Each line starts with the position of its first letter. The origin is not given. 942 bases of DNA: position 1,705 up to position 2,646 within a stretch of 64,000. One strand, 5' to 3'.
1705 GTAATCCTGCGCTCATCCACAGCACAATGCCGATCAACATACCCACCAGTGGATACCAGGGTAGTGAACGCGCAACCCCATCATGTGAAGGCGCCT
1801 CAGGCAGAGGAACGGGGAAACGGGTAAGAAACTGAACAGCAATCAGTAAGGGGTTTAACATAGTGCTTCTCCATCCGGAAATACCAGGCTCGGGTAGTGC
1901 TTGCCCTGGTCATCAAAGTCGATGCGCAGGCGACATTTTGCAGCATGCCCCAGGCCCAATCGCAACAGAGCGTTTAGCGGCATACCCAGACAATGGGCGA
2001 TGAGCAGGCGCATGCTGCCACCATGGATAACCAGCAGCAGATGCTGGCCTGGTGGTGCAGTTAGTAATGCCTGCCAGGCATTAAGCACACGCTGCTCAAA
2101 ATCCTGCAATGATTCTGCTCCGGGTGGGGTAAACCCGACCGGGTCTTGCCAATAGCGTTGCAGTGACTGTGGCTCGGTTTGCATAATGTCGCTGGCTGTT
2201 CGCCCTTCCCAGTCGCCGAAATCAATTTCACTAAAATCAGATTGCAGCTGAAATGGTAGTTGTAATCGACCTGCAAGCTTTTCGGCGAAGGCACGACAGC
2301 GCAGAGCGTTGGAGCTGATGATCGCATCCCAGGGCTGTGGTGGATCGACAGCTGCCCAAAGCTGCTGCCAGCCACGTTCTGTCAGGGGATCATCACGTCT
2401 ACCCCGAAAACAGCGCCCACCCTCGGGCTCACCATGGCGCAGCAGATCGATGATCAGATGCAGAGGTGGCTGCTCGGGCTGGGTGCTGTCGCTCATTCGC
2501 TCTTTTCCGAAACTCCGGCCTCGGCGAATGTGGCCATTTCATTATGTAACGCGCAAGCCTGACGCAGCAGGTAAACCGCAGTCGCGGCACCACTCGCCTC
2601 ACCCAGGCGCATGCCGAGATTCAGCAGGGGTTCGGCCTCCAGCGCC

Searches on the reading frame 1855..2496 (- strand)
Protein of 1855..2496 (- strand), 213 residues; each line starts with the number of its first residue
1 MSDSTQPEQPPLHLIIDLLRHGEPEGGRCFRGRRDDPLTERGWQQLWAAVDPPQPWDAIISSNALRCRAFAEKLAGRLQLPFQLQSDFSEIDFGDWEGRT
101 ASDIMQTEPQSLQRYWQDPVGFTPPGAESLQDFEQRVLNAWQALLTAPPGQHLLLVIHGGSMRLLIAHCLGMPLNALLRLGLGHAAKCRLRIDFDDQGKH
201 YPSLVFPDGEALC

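Call 42: search_protein_families(library=pfam, proteins=[window:1855-2496:-], max_evalue=0.00001)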
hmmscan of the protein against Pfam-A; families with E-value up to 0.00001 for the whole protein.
window:1855-2496:- (213 aa): 1 family
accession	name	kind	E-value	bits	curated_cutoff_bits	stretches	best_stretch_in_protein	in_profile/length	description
PF00300.27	His_Phos_1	-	3.9e-43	147.8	21.7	1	18-193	3-182/194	Histidine phosphatase superfamily (branch 1)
